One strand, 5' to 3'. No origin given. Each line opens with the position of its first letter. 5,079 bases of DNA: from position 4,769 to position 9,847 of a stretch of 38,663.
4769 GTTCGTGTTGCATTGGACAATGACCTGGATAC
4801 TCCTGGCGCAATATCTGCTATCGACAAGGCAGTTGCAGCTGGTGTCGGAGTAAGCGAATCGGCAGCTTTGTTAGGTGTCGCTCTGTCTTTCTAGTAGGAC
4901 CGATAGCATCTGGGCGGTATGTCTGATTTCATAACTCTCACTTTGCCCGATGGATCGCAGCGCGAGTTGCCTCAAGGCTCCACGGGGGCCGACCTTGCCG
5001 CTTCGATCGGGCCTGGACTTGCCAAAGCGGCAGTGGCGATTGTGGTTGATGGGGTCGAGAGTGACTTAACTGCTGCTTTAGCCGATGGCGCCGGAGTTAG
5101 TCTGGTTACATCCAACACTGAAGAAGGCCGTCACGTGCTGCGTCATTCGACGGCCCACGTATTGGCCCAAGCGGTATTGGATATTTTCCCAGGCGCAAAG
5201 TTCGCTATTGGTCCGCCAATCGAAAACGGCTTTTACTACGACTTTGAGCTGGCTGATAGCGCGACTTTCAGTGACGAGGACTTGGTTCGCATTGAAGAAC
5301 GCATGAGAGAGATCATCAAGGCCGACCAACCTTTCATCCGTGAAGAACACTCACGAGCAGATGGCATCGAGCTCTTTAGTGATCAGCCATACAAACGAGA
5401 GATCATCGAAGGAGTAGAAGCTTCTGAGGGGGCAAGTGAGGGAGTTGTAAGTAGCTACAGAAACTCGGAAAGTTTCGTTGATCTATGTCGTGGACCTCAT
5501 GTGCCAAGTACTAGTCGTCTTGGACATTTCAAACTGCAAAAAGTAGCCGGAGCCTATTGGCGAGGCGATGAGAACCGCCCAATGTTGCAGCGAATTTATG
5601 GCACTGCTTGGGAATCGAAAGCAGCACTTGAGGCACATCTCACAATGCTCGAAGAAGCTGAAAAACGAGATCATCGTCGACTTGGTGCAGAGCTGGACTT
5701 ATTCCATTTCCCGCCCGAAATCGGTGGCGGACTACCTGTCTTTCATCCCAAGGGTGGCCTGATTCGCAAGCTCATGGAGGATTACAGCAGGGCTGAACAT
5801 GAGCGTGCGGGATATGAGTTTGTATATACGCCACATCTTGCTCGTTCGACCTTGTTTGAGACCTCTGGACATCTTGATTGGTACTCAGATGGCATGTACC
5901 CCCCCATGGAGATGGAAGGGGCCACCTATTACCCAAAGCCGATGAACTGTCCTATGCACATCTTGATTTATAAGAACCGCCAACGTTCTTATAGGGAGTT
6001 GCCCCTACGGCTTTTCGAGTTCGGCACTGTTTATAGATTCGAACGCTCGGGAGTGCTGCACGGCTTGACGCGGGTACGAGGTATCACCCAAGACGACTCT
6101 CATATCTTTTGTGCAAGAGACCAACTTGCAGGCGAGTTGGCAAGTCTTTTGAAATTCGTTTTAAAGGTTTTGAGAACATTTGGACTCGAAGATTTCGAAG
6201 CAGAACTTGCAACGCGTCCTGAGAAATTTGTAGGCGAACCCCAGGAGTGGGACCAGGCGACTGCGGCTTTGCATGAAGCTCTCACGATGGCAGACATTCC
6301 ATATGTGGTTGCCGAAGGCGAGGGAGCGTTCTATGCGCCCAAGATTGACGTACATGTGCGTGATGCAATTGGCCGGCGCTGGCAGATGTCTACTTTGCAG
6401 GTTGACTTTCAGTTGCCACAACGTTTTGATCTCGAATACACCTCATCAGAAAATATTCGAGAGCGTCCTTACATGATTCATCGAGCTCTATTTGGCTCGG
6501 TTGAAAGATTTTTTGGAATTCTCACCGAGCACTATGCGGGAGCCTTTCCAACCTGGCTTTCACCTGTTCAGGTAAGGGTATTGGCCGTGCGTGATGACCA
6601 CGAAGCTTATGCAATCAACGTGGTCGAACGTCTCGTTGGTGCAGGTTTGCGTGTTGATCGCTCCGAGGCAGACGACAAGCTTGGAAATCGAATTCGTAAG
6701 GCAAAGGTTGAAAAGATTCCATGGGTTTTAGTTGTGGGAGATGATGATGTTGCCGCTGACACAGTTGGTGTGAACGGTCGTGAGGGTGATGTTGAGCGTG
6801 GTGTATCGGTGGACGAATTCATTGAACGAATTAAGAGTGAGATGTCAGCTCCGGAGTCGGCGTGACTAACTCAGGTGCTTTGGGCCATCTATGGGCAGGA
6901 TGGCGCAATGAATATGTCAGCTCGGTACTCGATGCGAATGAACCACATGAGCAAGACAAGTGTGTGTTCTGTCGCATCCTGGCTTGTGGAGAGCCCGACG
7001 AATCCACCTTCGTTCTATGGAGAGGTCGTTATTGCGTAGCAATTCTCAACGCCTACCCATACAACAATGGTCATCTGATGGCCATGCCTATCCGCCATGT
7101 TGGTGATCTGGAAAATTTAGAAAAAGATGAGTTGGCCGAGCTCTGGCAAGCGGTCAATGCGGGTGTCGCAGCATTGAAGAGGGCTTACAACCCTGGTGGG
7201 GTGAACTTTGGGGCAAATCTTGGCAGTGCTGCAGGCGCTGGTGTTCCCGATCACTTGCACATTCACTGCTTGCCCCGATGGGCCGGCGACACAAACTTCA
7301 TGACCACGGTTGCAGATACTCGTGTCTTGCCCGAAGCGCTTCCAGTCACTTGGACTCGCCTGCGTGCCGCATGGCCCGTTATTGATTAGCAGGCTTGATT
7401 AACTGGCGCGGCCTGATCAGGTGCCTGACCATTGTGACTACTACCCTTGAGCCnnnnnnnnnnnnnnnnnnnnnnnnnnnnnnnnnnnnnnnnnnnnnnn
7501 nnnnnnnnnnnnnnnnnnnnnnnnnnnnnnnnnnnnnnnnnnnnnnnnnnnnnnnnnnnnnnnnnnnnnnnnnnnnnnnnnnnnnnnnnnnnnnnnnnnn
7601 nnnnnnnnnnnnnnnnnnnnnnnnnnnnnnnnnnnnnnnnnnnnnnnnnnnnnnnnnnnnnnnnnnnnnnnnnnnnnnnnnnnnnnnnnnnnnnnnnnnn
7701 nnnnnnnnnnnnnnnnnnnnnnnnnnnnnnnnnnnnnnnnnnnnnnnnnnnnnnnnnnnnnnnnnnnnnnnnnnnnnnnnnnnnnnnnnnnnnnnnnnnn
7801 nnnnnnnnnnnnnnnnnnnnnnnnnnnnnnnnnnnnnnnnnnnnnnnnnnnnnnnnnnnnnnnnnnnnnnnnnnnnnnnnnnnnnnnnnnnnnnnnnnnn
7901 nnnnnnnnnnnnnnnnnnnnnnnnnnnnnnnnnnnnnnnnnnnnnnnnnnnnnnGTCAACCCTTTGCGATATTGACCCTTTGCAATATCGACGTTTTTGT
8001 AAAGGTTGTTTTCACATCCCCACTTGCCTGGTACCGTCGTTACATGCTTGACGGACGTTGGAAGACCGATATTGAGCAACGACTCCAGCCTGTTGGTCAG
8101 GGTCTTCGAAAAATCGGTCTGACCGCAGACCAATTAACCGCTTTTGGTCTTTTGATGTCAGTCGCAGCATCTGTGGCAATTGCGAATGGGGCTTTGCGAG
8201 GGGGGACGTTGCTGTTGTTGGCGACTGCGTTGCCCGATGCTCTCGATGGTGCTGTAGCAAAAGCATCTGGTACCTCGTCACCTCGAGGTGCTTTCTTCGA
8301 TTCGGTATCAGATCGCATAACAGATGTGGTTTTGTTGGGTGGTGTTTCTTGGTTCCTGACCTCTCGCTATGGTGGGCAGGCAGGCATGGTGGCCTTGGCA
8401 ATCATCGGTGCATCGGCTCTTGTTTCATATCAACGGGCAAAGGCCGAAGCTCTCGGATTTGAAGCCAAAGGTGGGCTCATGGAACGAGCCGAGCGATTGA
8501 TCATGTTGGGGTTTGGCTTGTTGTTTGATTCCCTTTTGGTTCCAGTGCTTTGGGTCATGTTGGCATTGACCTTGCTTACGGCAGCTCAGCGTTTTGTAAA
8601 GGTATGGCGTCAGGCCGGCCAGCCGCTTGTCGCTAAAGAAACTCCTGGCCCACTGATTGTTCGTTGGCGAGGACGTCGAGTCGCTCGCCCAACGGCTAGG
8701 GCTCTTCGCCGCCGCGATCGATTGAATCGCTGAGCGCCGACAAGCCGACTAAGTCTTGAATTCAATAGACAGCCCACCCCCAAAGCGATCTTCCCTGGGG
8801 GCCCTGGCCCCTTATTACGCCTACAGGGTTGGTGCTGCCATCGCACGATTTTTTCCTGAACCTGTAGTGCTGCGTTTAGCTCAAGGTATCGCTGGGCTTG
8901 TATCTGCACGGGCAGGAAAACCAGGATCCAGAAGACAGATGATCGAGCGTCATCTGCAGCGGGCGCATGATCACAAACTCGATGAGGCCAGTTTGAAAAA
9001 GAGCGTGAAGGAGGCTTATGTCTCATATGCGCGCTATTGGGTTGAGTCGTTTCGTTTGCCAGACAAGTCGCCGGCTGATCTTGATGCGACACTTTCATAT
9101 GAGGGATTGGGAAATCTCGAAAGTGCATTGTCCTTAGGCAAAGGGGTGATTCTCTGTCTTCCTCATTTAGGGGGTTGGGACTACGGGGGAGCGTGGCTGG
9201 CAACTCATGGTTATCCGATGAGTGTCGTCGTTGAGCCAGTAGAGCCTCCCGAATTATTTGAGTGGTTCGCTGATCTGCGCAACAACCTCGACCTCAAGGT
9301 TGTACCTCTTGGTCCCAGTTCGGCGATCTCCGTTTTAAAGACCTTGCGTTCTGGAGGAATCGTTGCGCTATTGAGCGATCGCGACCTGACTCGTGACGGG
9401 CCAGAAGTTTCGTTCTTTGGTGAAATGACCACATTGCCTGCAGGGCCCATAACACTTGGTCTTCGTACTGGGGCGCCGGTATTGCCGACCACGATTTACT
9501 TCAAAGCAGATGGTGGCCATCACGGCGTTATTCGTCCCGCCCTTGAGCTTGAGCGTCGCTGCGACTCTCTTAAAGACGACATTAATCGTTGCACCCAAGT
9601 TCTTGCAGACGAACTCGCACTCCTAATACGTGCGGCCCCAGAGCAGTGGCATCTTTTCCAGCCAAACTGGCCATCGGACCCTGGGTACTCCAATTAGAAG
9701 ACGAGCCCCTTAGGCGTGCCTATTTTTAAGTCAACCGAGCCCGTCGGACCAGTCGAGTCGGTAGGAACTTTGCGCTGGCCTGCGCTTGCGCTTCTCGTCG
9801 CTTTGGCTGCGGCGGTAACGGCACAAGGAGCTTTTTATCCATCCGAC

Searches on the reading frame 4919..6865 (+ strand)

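Call 14: search_protein_families(library=pfam, proteins=[window:4919-6865:+], max_evalue=0.001)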
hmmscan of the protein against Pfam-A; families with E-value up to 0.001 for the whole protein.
window:4919-6865:+ (648 aa): 4 families
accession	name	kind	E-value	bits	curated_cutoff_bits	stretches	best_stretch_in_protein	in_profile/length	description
PF00587.30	tRNA-synt_2b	-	1.2e-42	146.5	29.3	1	335-539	9-179/179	tRNA synthetase class II core domain (G, H, P, S and T)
PF03129.25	HGTP_anticodon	-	3.8e-16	59.4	21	1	551-640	1-93/94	Anticodon binding domain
PF07973.19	tRNA_SAD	-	2.4e-14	53.5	24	1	180-227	4-44/44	Threonyl and Alanyl tRNA synthetase second additional domain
PF02824.27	TGS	-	3e-11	43.6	22.2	1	6-64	2-60/60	TGS domain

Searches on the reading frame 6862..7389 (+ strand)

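Call 14: search_protein_families(library=pfam, proteins=[window:6862-7389:+], max_evalue=0.001)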
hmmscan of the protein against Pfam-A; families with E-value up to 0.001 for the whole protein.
window:6862-7389:+ (175 aa): 2 families
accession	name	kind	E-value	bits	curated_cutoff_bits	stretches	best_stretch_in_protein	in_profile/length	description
PF01230.28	HIT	-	9.4e-13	49.1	21.5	1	49-139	6-95/98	HIT domain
PF11969.13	DcpS_C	-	1.6e-08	35.4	24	1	33-137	1-100/114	Scavenger mRNA decapping enzyme C-term binding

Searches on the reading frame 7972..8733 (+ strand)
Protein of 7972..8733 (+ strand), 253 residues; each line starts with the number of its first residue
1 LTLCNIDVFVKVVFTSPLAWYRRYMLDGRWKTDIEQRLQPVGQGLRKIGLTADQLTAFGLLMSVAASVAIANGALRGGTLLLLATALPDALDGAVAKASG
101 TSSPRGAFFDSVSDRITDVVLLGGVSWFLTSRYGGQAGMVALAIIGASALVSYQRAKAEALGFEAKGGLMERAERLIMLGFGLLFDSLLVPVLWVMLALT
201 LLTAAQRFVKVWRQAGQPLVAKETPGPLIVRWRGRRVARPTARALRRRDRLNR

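Call 14: search_protein_families(library=pfam, proteins=[window:7972-8733:+], max_evalue=0.001)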
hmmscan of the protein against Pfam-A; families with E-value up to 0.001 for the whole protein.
window:7972-8733:+ (253 aa): 1 family
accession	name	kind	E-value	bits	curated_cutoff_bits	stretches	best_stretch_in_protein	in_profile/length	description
PF01066.26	CDP-OH_P_transf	-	2.7e-08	34.8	22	1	51-200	3-150/152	CDP-alcohol phosphatidyltransferase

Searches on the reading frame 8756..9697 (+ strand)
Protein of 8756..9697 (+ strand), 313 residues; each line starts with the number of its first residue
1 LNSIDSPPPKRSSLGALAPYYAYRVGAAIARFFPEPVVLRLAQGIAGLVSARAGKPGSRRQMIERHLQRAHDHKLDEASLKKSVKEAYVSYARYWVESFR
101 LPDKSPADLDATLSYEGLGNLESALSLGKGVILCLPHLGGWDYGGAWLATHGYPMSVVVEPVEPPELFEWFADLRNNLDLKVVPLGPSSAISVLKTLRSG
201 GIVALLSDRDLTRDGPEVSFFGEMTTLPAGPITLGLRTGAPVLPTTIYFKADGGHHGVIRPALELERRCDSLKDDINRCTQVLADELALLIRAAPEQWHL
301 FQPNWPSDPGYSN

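Call 14: search_protein_families(library=pfam, proteins=[window:8756-9697:+], max_evalue=0.001)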
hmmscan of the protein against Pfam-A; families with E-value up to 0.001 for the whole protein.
window:8756-9697:+ (313 aa): 1 family
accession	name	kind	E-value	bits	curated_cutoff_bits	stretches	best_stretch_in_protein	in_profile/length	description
PF03279.18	Lip_A_acyltrans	-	1.4e-45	156.2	22.3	1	21-305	17-293/295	Bacterial lipid A biosynthesis acyltransferase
